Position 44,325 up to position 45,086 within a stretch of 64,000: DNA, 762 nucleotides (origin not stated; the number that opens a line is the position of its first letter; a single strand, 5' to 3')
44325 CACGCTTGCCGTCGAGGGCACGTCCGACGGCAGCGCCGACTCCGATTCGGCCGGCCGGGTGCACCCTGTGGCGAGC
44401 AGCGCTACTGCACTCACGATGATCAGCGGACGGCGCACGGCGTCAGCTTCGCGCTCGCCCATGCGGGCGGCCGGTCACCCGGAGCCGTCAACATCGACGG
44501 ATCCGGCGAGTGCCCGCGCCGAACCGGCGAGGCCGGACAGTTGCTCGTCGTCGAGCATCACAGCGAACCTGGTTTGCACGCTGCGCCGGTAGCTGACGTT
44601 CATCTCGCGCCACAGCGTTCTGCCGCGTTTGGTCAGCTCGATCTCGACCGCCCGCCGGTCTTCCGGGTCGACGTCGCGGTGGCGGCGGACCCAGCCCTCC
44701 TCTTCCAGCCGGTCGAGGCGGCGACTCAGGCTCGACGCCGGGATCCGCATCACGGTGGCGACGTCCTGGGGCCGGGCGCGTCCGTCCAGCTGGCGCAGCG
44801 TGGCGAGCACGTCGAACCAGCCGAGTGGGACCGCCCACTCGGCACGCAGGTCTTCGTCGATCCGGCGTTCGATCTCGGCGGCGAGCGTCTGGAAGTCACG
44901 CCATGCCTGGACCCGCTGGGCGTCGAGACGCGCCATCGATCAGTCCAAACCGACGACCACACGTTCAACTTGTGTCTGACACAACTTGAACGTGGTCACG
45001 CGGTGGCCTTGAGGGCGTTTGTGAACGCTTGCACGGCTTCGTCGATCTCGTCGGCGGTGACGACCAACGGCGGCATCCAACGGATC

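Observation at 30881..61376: Family of 33 to 45 bp perfect palindromes (core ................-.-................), each directly after a stop codon, with compensatory arm substitutions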

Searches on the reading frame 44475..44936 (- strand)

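Call 18: search_protein_families(library=pfam, proteins=[window:44475-44936:-])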
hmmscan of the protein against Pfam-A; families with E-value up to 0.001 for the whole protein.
window:44475-44936:- (153 aa): 9 families
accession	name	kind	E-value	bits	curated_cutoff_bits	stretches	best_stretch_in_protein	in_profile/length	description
PF12802.13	MarR_2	-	3.9e-10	40.2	27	1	37-96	4-61/61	MarR family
PF01047.28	MarR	-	3.9e-10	39.9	24.6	1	41-97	6-59/59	MarR family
PF09339.16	HTH_IclR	-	2.3e-06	27.7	22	1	41-85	6-50/52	IclR helix-turn-helix domain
PF13463.12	HTH_27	-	4e-06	27.4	22.2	1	43-105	8-68/68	Winged helix DNA-binding domain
PF13412.12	HTH_24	-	1.1e-05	25.4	21.9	1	42-84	7-48/48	Winged helix-turn-helix DNA-binding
PF01638.23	HxlR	-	5.9e-05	23.3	20.8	1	49-109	14-73/91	HxlR-like helix-turn-helix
PF13601.12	HTH_34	-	8.5e-05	23.1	27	1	41-111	3-71/80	Winged helix DNA-binding domain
PF24034.1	DUF7343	-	9.5e-05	22.6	27.6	1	43-87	8-52/62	Domain of unknown function (DUF7343)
PF25213.1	HVO_A0261_N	-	0.00033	20.9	35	0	42-112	15-74/86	HVO_A0261 N-terminal domain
